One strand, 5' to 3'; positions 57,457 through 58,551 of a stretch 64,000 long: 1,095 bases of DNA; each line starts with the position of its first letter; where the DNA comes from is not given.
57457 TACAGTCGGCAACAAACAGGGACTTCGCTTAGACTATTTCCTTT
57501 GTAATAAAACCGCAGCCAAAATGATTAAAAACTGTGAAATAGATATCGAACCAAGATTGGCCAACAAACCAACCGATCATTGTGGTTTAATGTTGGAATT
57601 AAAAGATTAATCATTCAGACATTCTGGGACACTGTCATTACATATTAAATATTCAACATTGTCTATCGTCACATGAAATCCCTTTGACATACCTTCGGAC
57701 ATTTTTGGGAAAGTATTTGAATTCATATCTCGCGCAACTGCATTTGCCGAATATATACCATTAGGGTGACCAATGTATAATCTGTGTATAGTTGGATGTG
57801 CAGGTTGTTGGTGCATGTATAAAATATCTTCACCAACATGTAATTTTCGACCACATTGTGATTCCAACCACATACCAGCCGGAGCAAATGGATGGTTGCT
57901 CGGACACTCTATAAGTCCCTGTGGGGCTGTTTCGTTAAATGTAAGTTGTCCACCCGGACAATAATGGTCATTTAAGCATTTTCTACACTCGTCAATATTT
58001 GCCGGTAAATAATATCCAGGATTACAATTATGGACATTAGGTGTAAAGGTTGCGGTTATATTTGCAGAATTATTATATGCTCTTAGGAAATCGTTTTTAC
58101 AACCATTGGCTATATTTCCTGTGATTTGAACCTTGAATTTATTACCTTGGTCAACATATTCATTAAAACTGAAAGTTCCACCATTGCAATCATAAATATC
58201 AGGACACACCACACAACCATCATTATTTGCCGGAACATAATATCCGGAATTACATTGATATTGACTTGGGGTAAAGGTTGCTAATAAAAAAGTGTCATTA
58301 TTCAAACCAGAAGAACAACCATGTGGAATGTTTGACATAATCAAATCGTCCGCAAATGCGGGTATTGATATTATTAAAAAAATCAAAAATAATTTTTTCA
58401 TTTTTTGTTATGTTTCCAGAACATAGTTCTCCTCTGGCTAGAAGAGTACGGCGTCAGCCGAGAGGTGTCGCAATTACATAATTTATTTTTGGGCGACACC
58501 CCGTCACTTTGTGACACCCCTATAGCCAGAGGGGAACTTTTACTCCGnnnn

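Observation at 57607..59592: Riboregulated two-gene secreted-protein module where addA should follow addB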

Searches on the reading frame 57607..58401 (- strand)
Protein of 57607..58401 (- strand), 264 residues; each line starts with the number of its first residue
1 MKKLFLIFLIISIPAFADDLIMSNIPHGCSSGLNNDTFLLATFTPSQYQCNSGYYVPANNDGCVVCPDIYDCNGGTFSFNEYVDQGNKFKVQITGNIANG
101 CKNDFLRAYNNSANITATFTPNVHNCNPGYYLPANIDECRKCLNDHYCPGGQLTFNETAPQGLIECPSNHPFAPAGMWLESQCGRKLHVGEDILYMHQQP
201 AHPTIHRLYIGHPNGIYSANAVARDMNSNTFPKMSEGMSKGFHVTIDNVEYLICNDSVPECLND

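Call 5: search_protein_families(library=pfam, proteins=[window:57607-58401:-], max_evalue=1)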
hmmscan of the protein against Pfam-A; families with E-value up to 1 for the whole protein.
window:57607-58401:- (264 aa): 4 families
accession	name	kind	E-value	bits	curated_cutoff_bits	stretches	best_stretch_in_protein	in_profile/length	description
PF10891.13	DUF2719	-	0.021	15.2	26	1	60-118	19-77/81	Protein of unknown function (DUF2719)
PF22145.1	GtfA_EBD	-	0.048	14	27.9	1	49-88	53-91/97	GtfA extended beta-sheet domain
PF07562.20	NCD3G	-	0.096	13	38.9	0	125-147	9-53/54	Nine Cysteines Domain of family 3 GPCR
PF00084.26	Sushi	-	0.12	13.3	20.7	0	47-66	26-43/56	Sushi repeat (SCR repeat)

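Call 12: find_homologous_proteins(query=window:57607-58401:-)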
Query window:57607-58401:- (264 aa): 154 proteins with E <= 0.001 among 750 candidates; the best 120 are listed.
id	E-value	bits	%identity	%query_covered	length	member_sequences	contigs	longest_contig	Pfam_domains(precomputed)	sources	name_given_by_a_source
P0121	1.0e-169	581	100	92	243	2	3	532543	-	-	-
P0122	1.1e-150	519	80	100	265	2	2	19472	-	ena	-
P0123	1.2e-147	509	81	100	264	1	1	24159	-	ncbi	-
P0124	2.1e-144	498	80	100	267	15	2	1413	-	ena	-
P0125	9.6e-135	467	75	95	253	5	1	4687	-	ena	-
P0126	2.0e-131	456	72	100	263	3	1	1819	-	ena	-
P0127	1.6e-129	450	72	100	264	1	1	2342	-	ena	-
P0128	4.8e-129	448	79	90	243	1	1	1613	-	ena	-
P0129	1.2e-127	443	71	100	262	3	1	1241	-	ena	-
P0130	9.9e-122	424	67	100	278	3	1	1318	-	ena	-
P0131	3.1e-121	422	69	98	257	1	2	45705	-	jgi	jgi:hypothetical protein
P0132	3.8e-120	419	70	98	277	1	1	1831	-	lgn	-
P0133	1.5e-119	417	67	100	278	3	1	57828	-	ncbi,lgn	-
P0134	3.3e-117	409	68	98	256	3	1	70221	-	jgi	jgi:hypothetical protein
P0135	1.3e-113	397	64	100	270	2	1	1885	-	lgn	-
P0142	1.7e-98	348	62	98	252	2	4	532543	-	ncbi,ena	-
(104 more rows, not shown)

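Call 17: find_encoding_contigs(protein=P0142, flank=6000, max_places=3)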
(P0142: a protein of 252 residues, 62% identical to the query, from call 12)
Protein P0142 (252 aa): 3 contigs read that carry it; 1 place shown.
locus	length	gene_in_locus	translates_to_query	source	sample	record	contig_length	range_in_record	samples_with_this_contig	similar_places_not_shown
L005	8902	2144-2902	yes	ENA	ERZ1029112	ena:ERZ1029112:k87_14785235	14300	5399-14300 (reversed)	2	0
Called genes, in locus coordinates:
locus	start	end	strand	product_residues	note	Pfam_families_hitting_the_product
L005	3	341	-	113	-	?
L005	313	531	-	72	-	-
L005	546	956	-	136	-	PF07486:Hydrolase_2 (weak)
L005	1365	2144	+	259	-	-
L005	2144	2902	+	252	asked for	-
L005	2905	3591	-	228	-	PF03099:BPL_LplA_LipB, PF21948:LplA-B_cat (weak)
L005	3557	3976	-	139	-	-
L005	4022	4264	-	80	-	-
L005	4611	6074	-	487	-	-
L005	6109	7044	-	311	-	PF05958:tRNA_U5-meth_tr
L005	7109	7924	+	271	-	PF17930:LpxI_N, PF06230:LpxI_C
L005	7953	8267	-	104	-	PF00254:FKBP_C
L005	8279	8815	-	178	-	-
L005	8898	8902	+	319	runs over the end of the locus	PF00437:T2SSE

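Call 30: find_encoding_contigs(protein=P0123, flank=8000, max_places=3)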
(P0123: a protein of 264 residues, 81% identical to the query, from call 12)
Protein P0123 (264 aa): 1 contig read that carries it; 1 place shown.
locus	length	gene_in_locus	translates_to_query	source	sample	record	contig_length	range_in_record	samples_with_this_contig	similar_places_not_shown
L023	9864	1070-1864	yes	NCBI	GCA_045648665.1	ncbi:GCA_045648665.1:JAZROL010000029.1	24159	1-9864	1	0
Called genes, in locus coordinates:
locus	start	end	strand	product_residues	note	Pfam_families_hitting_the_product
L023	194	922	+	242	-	-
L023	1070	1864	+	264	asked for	-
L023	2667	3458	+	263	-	-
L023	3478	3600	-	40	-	-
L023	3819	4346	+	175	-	-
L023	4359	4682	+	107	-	-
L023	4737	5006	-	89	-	-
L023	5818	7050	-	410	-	PF02655:ATP-grasp_3, PF13535:ATP-grasp_4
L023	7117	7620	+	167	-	-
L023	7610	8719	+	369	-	PF01411:tRNA-synt_2c (weak)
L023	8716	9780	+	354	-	PF02016:Peptidase_S66, PF17676:Peptidase_S66C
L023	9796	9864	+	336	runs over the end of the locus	PF00152:tRNA-synt_2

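Call 31: find_encoding_contigs(protein=P0122, flank=8000, max_places=3)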
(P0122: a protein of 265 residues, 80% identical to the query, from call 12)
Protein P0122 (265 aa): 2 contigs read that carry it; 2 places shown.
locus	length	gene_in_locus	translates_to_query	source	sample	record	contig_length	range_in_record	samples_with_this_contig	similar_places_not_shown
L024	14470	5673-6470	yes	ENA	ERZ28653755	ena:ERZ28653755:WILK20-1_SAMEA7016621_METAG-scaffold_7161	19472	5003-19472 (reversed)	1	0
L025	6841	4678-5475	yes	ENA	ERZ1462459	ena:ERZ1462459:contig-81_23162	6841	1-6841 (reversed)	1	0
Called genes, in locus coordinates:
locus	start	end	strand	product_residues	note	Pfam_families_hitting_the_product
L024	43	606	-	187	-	PF00908:dTDP_sugar_isom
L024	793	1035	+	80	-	-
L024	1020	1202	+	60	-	-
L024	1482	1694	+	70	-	-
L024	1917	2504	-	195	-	PF13302:Acetyltransf_3, PF00583:Acetyltransf_1 (faint)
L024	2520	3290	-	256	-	-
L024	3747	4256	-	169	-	-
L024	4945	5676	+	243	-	-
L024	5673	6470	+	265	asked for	-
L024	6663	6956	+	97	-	-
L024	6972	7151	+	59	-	-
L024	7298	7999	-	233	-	PF23343:REP_ORF2-G2P (faint)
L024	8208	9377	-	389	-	PF00145:DNA_methylase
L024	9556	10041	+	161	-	-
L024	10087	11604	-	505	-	PF00589:Phage_integrase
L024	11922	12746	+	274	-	PF02811:PHP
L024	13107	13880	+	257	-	PF09479:Flg_new (weak)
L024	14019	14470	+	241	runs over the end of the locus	-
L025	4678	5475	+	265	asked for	-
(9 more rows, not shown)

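Call 61: predict_structure(alignment_id=A6)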
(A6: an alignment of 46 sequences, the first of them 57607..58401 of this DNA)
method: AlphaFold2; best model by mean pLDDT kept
length: 264 residues; sequences in the alignment: 46
mean_pLDDT: 77.5   pTM: 0.54
mean pLDDT of the five models: 77.5, 76.5, 76.4, 74.7, 74.1
residues with pLDDT >= 90: 89; 70-90: 96; 50-70: 43; < 50: 36
segments of 3 or more residues with pLDDT < 50: 14-16, 18-24, 98-100, 106-112
pLDDT, mean of each block of 10 residues (from residue 1): 49 48 49 52 75 90 86 87 79 51 48 54 93 95 96 95 96 93 91 88 82 89 79 83 87 86 66
secondary structure, 60 per line:
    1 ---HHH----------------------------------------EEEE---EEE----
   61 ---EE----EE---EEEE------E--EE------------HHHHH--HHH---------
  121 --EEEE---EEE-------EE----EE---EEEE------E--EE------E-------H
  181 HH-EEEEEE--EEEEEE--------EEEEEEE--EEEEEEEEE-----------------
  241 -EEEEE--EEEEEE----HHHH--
elements in order: E47-50 E54-56 E75-78 H102-106 E123-126 E130-132 E151-154 E184-189 E192-197 E206-212 E215-223 E242-246 E249-254 H259-262

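Call 64: fold_search(model_id=the predicted structure, library=pdb)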
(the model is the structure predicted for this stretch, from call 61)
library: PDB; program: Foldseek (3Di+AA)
matches with E <= 10: 63; with E <= 0.001: 0
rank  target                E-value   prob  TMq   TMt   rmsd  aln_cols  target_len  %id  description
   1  6es1_A                2.1e+00  0.01  0.09  0.07  28.4       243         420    8  Crystal structure of the binding domain from botulinum neurotoxin A2 bound to extracellular domain of human receptor S (released 2018-04-25)
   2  2g3m_F                2.2e+00  0.03  0.11  0.07  15.5       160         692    9  Crystal structure of the Sulfolobus solfataricus alpha-glucosidase MalA (released 2006-05-02)
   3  7xsf_A                2.5e+00  0.08  0.09  0.05  11.6        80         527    9  Crystal structure of ClAgl29A (released 2023-01-18)
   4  2g3m_A                2.7e+00  0.04  0.12  0.07  15.5       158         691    8  Crystal structure of the Sulfolobus solfataricus alpha-glucosidase MalA (released 2006-05-02)
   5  6l6m_B                3.2e+00  0.05  0.10  0.18  13.6        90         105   10  HSP18.5 from E. histolytica (released 2020-11-04)
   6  4j6g_D                3.4e+00  0.09  0.18  0.25  10.2       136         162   16  CRYSTAL STRUCTURE OF LIGHT AND DcR3 COMPLEX (released 2013-03-13)
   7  3ri5_F                3.4e+00  0.01  0.09  0.10  17.8       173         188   11  C. elegans glutamate-gated chloride channel (GluCl) in complex with Fab, ivermectin and picrotoxin (released 2011-05-25)
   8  6w1c_E                4.2e+00  0.01  0.08  0.07  26.8       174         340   10  Human mAbs broadly protect against infection of arthritiogenic alphaviruses by recognizing conserved elements of the M (released 2020-08-26)
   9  3f9y_A                4.6e+00  0.03  0.08  0.12  14.3        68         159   19  Structural Insights into Lysine Multiple Methylation by SET Domain Methyltransferases, SET8-Y334F / H4-Lys20me1 / AdoH (released 2008-11-25)
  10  3me4_B                5.1e+00  0.06  0.16  0.26  11.7       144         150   12  Crystal structure of mouse RANK (released 2010-06-02)
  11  6l6m_A                5.1e+00  0.04  0.09  0.18  13.2        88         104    9  HSP18.5 from E. histolytica (released 2020-11-04)
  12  2bho                  5.1e+00  0.04  0.12  0.23   9.7        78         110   17  Crystal structure of the Yersinia enterocolitica type III secretion chaperone SycT (released 2005-07-06)
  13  3bn6                  5.1e+00  0.02  0.07  0.10  10.3        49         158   16  Crystal Structure of the C2 Domain of Bovine Lactadherin at 1.67 Angstrom Resolution (released 2007-12-25)
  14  9ii2_D                5.1e+00  0.01  0.11  0.13  14.3       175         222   11  Cryo-EM Structure of the 2:2 Complex of mGlu3 and beta-arrestin1 (released 2025-03-05)
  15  9e78_1O               5.1e+00  0.01  0.10  0.05  27.9       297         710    8  48-nm repeat of the Leishmania tarentolae doublet microtubule (released 2025-03-12)
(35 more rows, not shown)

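Call 65: search_protein_families(library=ncbifam, proteins=[window:57607-58401:-], max_evalue=0.001)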
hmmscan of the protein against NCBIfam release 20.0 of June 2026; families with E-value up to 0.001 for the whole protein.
window:57607-58401:- (264 aa): 0 families
